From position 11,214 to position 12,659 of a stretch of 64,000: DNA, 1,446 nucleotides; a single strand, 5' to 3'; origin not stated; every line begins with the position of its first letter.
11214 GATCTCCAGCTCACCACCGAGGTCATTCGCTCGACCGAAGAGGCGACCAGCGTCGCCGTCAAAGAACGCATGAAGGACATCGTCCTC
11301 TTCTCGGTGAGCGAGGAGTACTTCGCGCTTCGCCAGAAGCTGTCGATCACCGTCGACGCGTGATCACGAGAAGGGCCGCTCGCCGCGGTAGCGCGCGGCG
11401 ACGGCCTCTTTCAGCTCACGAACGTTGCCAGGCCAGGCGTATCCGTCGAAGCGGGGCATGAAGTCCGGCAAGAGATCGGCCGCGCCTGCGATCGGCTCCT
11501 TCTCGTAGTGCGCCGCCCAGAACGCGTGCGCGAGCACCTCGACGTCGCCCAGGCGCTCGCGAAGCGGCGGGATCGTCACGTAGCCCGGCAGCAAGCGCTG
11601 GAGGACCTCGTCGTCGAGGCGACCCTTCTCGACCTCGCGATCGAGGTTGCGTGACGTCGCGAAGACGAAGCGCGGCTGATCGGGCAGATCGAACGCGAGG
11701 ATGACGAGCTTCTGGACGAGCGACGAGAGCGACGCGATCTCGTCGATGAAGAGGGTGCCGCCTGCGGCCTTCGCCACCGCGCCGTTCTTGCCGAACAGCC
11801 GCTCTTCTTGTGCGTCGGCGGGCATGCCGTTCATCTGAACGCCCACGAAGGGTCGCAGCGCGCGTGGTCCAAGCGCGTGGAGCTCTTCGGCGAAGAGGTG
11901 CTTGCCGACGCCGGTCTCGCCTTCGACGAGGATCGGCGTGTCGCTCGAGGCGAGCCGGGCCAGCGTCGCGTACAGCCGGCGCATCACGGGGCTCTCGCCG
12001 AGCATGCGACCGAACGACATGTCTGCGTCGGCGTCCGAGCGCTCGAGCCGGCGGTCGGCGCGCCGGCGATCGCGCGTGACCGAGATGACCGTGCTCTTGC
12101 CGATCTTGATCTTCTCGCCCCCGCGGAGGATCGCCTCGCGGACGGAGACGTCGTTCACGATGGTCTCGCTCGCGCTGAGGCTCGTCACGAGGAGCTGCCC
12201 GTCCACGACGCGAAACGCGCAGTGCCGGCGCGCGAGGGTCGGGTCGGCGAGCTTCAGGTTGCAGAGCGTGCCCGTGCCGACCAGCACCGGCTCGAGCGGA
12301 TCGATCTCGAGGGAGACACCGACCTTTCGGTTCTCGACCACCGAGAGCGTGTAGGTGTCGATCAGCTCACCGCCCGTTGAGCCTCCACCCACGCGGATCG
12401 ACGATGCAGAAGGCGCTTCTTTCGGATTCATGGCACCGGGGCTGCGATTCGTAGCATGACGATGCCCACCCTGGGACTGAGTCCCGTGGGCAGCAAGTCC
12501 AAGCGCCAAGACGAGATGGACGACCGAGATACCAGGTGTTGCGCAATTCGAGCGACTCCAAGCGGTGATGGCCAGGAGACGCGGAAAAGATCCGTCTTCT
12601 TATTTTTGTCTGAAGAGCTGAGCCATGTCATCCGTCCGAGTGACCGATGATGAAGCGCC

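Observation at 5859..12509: Giant Ser/Thr kinase-TPR protein abutting, stop codon to stop codon, a DBD-less FHA-AAA+ protein with degenerate GAFTGA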

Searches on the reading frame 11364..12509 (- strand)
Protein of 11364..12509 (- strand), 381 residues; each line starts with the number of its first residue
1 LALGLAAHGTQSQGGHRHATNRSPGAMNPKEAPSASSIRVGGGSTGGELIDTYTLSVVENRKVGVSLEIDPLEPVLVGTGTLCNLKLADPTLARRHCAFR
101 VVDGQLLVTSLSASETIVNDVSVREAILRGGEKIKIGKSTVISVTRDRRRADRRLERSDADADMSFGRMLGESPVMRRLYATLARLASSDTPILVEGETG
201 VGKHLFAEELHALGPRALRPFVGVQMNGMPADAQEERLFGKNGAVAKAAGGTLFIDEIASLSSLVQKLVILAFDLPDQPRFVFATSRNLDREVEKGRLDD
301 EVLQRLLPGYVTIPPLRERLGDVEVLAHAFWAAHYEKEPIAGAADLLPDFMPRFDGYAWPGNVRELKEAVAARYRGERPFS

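Call 6: search_protein_families(library=pfam, proteins=[window:11364-12509:-], max_evalue=0.01)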
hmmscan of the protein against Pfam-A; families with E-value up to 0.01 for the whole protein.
window:11364-12509:- (381 aa): 5 families
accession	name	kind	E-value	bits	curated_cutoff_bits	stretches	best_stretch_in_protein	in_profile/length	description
PF00158.32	Sigma54_activat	-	9.3e-22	77.9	20.2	1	170-306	2-162/168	Sigma-54 interaction domain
PF14532.12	Sigma54_activ_2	-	5e-19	69.4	25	1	170-316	1-138/138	Sigma-54 interaction domain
PF25601.1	AAA_lid_14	-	1.9e-08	34.4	27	1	317-370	1-53/87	AAA+ ATPase lid domain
PF00498.31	FHA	-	3.2e-07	31.1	20.7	1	76-137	2-67/67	FHA domain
PF16697.10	Yop-YscD_cpl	-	2.6e-06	28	33.2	1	74-138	18-85/94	Inner membrane component of T3SS, cytoplasmic domain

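Call 7: search_protein_families(library=ncbifam, proteins=[window:11364-12509:-], max_evalue=0.01)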
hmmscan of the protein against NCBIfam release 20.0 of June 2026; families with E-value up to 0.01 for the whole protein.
window:11364-12509:- (381 aa): 28 families (the best 25 are shown)
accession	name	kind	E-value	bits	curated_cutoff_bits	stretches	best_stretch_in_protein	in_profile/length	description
TIGR01818.1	ntrC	equivalog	1.3e-35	123.1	558.6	1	148-369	114-359/463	nitrogen regulation protein NR(I)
NF003451.0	PRK05022.1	equivalog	3.4e-34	118.4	476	1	146-370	169-416/512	nitric oxide reductase transcriptional regulator NorR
TIGR01817.1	nifA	equivalog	2.2e-32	112.6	528.85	2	145-266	173-307/534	nif-specific transcriptional activator NifA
TIGR02915.1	PEP_resp_reg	equivalog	4.6e-31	108.1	502.6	1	150-370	124-365/445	PEP-CTERM-box response regulator transcription factor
NF051870.1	NAssimRespRegNtrX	equivalog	7.2e-31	107.6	600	1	163-370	135-361/452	nitrogen assimilation response regulator NtrX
NF008085.0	PRK10820.1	equivalog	1.5e-29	103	576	1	142-370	179-430/520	transcriptional regulator TyrR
NF041946.1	LuxO_transreg_Vib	equivalog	2.2e-29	102.6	800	1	141-369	108-358/463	quorum-sensing sigma-54 dependent transcriptional regulator LuxO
NF038308.1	RNA_repair_RtcR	equivalog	3.7e-29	102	650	2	133-268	147-297/530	RNA repair transcriptional activator RtcR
TIGR02974.1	phageshock_pspF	equivalog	4.1e-29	101.8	443.55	1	169-370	1-226/336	phage shock protein operon transcriptional activator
TIGR02329.1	propionate_PrpR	equivalog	1.1e-27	97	499.2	1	140-370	181-443/526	propionate catabolism operon regulatory protein PrpR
NF008176.1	PRK10923.1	equivalog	6.6e-27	94.2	620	1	160-369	131-363/469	nitrogen regulation protein NR(I)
NF008469.0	PRK11361.1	equivalog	1.5e-26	93.2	714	1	159-370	135-369/461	acetoacetate metabolism transcriptional regulator AtoC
NF007689.0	PRK10365.1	equivalog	6.1e-26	91.2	760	1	162-371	135-366/441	sigma-54-dependent response regulator transcription factor ZraR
NF041552.1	TF_PrdR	equivalog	1.4e-25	89.7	795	1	162-370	263-493/577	sigma-54 dependent transcriptional regulator PrdR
NF041906.1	V4R_TF_MobR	exception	1.6e-24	86.3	999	1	158-368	223-456/544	phenol degradation transcriptional regulator MobR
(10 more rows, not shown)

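Call 8: search_solved_structures(query=window:11364-12434:-, show_alignments=4, max_evalue=0.00001)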
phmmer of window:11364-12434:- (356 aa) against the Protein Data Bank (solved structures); distinct sequences matched with E-value up to 0.00001: 35.
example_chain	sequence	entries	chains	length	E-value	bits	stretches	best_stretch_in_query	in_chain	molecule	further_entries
9qq6_C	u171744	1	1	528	2.4e-27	99.3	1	116-344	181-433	Nif-specific regulatory protein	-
5ep0_A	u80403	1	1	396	2.5e-26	95.9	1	130-345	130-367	Putative repressor protein luxO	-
5ep1_A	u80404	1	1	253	5.6e-26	94.8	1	145-345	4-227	Putative repressor protein luxO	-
5ep2_A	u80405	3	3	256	5.9e-26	94.7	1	145-345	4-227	Putative repressor protein luxO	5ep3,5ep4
1ojl_A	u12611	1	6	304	2.7e-24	89.3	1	143-346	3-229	TRANSCRIPTIONAL REGULATORY PROTEIN ZRAR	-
1ny5_A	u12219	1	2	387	1.3e-23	87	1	124-345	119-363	transcriptional regulator (NtrC family)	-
1ny6_A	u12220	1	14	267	1.4e-23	86.9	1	136-345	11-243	transcriptional regulator (NtrC family)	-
4ly6_A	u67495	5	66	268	1.4e-23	86.9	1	136-345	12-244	Transcriptional regulator (NtrC family)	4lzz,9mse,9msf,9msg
3m0e_A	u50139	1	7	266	1.1e-22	84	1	136-345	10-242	Transcriptional regulator (NtrC family)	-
4l4u_A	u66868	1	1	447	1.4e-22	83.6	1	124-345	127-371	Transcriptional regulator (NtrC family)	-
2vii_A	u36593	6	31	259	7e-21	78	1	143-346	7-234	PSP OPERON TRANSCRIPTIONAL ACTIVATOR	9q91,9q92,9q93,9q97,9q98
2bjw_A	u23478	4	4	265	7.7e-21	77.9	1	143-346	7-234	PSP OPERON TRANSCRIPTIONAL ACTIVATOR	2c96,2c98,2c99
9q90_1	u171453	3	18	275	8.9e-21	77.7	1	143-346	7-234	Psp operon transcriptional activator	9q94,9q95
5nss_F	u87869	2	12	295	9.4e-21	77.6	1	143-346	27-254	Psp operon transcriptional activator | Transcription activator PspF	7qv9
4qnm_A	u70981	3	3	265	2e-20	76.5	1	143-346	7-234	Psp operon transcriptional activator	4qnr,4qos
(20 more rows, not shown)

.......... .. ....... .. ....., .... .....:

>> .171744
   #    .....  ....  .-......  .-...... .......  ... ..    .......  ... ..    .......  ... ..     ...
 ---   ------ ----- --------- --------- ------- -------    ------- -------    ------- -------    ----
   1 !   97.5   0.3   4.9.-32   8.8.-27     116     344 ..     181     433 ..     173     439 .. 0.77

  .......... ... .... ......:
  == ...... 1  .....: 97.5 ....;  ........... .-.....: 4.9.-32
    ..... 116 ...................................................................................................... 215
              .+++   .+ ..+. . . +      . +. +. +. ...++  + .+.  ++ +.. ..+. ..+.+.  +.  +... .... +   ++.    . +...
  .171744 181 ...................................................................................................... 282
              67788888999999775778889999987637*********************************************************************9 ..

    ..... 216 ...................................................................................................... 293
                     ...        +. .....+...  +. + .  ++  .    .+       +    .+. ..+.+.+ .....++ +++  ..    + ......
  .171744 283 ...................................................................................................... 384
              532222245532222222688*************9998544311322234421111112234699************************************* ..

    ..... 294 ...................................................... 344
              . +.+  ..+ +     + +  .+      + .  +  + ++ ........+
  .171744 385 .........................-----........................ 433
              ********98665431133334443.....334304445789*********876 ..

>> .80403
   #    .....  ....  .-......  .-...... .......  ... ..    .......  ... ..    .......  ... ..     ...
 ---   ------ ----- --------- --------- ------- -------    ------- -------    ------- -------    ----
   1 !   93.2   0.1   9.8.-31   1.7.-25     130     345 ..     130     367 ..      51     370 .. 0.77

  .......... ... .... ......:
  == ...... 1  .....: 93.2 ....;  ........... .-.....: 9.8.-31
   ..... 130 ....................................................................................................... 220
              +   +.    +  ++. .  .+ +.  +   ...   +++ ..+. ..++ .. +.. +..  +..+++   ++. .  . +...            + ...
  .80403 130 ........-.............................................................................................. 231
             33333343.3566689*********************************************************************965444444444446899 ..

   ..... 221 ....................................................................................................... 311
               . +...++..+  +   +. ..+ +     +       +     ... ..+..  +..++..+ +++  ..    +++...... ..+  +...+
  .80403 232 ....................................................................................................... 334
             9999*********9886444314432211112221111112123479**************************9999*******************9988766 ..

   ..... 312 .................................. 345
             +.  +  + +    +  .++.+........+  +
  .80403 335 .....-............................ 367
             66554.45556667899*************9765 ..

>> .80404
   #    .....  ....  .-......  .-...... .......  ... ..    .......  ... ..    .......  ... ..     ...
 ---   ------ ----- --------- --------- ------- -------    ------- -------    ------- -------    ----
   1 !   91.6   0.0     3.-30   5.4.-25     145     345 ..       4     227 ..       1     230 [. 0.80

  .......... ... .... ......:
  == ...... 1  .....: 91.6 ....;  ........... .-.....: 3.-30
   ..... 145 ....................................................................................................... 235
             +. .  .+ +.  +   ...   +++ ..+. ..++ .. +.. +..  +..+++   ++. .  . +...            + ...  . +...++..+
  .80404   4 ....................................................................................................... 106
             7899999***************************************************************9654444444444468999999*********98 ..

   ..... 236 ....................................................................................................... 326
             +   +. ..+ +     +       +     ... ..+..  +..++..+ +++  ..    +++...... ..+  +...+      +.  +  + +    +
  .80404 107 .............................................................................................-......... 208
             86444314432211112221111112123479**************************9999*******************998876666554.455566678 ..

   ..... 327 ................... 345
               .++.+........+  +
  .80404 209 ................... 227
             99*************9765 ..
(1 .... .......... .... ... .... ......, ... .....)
